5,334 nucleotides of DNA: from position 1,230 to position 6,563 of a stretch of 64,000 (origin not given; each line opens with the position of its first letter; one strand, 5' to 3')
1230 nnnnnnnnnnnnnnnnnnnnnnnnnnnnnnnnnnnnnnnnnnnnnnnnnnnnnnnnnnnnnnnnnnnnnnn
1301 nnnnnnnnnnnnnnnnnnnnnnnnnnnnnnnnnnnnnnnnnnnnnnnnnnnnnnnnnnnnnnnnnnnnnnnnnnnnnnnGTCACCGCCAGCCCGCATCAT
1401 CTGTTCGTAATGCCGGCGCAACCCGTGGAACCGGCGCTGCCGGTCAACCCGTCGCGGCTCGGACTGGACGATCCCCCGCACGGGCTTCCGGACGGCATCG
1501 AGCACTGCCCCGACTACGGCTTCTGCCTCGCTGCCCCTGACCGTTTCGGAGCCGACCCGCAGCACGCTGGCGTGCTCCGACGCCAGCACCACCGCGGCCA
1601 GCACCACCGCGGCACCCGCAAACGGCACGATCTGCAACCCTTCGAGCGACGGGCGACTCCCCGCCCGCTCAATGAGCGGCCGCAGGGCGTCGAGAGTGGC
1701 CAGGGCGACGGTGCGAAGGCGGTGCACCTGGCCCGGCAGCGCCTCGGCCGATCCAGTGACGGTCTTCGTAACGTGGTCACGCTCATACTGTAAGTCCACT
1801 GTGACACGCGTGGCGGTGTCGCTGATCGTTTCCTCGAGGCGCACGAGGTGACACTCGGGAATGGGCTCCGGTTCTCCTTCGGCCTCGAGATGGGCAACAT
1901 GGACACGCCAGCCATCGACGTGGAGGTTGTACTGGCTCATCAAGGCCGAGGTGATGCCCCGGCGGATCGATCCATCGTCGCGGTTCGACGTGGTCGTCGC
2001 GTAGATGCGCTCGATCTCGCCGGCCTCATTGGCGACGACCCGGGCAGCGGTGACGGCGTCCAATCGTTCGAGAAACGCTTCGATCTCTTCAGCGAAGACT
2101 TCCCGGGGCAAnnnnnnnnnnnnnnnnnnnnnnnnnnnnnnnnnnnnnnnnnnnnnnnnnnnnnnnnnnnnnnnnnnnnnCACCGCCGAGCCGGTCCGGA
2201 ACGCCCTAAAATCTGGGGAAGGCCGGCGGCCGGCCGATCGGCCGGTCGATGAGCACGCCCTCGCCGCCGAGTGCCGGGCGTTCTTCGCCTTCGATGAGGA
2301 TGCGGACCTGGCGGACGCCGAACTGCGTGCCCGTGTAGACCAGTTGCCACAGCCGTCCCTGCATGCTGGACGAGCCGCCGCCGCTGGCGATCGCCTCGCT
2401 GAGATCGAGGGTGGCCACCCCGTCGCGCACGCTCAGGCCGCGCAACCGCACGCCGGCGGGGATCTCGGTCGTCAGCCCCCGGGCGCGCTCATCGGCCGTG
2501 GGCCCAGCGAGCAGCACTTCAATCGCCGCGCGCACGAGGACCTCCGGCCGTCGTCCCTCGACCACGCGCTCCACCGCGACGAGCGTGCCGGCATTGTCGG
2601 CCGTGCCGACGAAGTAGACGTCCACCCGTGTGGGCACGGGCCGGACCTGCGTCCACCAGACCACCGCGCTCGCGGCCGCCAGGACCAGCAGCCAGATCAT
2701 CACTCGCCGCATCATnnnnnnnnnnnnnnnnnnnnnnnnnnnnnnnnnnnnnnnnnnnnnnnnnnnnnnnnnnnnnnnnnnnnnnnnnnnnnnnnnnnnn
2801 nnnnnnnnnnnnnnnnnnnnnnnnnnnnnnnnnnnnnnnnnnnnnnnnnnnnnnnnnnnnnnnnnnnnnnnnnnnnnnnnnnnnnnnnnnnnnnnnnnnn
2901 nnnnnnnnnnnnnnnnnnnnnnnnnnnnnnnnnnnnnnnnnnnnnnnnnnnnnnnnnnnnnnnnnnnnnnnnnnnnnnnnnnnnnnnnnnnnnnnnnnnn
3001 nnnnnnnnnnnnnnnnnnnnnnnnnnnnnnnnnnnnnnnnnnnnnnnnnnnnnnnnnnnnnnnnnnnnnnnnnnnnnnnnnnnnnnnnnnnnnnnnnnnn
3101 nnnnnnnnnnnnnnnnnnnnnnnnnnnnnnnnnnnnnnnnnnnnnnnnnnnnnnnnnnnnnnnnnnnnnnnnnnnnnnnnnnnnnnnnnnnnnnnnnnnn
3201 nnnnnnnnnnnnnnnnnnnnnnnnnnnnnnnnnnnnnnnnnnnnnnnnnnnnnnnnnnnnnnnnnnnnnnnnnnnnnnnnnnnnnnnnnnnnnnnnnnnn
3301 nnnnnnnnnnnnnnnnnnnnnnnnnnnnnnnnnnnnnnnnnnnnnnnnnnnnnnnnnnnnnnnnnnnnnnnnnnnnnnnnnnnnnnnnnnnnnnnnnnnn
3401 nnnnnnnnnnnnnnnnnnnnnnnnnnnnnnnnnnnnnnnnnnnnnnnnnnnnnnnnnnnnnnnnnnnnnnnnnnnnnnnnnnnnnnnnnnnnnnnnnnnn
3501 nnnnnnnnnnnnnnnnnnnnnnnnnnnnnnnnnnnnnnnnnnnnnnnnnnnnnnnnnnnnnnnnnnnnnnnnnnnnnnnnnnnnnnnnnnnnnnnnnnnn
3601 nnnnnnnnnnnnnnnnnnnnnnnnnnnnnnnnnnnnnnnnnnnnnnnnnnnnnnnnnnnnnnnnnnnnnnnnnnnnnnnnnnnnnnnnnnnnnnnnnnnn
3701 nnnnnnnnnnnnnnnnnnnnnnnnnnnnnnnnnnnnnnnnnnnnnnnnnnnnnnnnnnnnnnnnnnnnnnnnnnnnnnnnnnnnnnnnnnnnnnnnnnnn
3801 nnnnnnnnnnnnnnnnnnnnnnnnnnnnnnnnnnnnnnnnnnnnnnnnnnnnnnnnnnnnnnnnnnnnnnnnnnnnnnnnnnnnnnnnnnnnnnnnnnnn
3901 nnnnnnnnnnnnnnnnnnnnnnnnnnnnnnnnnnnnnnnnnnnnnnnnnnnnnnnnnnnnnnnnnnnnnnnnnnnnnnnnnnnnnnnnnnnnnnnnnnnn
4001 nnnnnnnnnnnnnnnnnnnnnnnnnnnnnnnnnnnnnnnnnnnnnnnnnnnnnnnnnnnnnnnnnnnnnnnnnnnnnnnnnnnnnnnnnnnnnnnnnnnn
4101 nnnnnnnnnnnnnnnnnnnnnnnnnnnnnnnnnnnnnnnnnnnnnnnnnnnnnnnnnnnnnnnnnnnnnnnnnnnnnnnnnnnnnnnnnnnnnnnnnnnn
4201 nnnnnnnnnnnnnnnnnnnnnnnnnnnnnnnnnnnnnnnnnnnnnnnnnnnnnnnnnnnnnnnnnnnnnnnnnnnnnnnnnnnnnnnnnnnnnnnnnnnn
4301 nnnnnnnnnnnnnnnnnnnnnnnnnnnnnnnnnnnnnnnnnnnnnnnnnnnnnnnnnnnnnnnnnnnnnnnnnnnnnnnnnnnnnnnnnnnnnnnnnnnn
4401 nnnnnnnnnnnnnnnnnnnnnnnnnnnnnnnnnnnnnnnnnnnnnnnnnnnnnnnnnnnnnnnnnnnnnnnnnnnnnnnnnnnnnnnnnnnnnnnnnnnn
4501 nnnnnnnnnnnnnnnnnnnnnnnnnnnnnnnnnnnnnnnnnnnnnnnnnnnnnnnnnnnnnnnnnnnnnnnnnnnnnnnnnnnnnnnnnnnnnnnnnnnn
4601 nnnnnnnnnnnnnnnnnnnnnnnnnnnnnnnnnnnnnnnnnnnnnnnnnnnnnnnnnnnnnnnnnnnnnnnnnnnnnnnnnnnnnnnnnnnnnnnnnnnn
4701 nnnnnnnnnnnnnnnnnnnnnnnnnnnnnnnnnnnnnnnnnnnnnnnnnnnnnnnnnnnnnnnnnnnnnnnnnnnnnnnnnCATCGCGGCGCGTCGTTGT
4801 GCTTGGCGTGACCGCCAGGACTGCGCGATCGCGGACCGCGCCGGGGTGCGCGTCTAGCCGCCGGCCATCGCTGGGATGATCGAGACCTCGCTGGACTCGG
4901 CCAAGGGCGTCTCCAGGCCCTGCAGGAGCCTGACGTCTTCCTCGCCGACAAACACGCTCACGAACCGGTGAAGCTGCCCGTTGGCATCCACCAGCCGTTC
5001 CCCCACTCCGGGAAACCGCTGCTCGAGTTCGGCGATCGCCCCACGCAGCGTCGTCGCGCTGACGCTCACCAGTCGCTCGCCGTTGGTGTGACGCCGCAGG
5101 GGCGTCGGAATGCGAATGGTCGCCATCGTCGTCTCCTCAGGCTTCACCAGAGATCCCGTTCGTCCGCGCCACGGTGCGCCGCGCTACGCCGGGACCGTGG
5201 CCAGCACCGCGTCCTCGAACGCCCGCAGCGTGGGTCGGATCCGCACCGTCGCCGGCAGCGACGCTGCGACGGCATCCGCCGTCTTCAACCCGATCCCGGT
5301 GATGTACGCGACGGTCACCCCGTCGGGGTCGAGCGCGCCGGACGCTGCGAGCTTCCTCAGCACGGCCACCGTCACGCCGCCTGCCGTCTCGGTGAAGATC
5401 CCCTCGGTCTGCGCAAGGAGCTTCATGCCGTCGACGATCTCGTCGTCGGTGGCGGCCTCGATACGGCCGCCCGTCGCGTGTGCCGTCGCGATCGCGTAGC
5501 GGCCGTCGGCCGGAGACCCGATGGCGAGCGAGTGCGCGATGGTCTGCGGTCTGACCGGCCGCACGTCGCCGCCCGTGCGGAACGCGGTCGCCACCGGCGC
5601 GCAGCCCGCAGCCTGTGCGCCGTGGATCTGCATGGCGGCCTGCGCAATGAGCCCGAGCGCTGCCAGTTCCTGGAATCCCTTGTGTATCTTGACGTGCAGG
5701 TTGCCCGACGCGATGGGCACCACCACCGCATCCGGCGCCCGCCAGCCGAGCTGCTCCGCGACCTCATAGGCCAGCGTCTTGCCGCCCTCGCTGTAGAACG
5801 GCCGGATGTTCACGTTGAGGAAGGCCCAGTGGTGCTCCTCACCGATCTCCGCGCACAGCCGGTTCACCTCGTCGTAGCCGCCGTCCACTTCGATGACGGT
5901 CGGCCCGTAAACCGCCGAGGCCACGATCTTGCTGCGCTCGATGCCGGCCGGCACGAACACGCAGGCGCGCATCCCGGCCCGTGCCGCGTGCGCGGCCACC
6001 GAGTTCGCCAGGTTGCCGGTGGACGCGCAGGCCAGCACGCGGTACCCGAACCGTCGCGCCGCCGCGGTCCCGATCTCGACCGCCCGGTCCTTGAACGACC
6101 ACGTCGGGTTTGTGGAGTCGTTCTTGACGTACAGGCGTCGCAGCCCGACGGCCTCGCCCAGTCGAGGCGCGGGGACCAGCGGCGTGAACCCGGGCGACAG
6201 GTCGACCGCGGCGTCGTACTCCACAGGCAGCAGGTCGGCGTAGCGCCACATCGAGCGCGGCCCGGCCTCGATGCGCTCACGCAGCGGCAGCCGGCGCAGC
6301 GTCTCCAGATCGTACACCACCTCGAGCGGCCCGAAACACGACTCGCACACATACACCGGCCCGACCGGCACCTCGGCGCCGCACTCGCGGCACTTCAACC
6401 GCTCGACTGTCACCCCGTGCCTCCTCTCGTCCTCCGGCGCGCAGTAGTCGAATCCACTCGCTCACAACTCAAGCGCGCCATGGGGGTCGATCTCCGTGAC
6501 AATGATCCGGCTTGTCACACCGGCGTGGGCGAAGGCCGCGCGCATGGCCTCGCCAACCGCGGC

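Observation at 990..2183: Hfq Sm-domain at the C-terminus of an open 397-codon frame. Possible Hfq with a ~300-aa N-terminal extension, in a ligA–GerMN–hfq arrangement.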

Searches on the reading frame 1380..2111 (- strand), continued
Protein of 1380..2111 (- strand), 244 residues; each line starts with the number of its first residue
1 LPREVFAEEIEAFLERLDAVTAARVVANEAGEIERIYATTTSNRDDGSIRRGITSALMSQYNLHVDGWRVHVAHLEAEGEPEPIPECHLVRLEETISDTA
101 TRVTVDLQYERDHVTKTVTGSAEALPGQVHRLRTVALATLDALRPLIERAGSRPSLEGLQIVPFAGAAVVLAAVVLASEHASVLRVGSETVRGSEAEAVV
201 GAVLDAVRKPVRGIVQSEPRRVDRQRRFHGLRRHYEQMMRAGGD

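Call 80: find_related_loci(query=A7, collection=metagenome_contigs, flank=4000)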
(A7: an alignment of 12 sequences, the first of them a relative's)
Query A7 (213 aa) in metagenome_contigs; peptide patterns used: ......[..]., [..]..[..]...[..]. (x = any residue, [..] = any of these).
600 stretches matched a pattern (row limit reached: there are more); 539 encode a relative of the query (tblastn E <= 1e-3); the best 80 are kept; 80 distinct loci.
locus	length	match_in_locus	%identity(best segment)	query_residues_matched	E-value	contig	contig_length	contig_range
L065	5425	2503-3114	46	9-212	4e-56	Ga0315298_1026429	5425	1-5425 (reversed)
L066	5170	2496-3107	46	5-208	1e-55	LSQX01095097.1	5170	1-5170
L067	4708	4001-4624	46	4-211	2e-55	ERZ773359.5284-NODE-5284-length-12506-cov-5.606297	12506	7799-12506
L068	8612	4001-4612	46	5-208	6e-55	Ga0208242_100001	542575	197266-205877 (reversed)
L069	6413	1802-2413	42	10-212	1e-54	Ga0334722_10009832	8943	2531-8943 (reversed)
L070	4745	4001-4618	45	6-211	7e-53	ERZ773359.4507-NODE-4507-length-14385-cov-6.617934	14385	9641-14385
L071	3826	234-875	47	1-212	9e-53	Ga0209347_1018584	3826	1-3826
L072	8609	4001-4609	47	10-210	9e-52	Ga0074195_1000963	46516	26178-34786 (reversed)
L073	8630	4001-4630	43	1-209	9e-52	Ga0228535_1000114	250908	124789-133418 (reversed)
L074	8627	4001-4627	44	9-213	3e-51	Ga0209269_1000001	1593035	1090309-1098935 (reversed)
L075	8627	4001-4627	43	9-213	7e-51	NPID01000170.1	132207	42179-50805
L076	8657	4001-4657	43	1-212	3e-50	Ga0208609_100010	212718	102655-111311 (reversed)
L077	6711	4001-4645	40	7-213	4e-50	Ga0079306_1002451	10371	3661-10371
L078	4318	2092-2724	43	8-213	2e-49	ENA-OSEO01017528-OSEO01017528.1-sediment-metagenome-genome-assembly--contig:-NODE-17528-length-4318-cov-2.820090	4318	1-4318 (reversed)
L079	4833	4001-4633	43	8-213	2e-49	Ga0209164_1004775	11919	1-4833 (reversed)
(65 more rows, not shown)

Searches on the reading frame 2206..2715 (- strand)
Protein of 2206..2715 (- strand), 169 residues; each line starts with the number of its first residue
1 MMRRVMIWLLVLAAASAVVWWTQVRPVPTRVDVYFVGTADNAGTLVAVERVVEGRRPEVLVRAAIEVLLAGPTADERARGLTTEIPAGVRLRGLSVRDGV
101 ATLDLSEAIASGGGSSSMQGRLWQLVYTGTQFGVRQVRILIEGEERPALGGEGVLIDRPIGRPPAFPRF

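Call 3: search_protein_families(library=pfam, proteins=[window:2206-2715:-], max_evalue=1)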
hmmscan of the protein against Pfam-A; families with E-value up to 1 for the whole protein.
window:2206-2715:- (169 aa): 2 families
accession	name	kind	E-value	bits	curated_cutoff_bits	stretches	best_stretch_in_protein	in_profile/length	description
PF10646.14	Germane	-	2.4e-22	80.2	23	1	33-145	2-115/117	Sporulation and spore germination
PF13622.12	4HBT_3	-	0.052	14.3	24.3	1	10-59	19-64/83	Acyl-CoA thioesterase N-terminal domain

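Call 4: search_protein_families(library=ncbifam, proteins=[window:2206-2715:-], max_evalue=1)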
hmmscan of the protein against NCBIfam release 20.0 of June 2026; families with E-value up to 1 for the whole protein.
window:2206-2715:- (169 aa): 0 families

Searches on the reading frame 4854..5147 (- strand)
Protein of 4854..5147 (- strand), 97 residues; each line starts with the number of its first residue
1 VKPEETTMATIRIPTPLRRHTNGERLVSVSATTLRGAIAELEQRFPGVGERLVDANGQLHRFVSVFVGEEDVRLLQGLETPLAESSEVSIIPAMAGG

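Call 85: search_protein_families(library=pfam, proteins=[window:4854-5147:-], max_evalue=0.00001)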
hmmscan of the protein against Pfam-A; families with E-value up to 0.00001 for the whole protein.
window:4854-5147:- (97 aa): 1 family
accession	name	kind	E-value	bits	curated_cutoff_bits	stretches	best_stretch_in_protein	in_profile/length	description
PF02597.26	ThiS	-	4.1e-12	46.9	22.5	1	11-97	1-76/76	ThiS family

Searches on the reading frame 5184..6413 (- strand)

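Call 85: search_protein_families(library=pfam, proteins=[window:5184-6413:-], max_evalue=0.00001)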
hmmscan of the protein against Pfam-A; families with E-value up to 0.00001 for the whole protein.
window:5184-6413:- (409 aa): 2 families
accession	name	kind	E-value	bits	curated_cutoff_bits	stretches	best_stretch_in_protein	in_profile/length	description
PF00291.31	PALP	-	5.2e-71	239.8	35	1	72-373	3-295/295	Pyridoxal-phosphate dependent enzyme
PF05810.19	NinF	-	1.9e-07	31.3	27.5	1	7-31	1-25/25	NinF protein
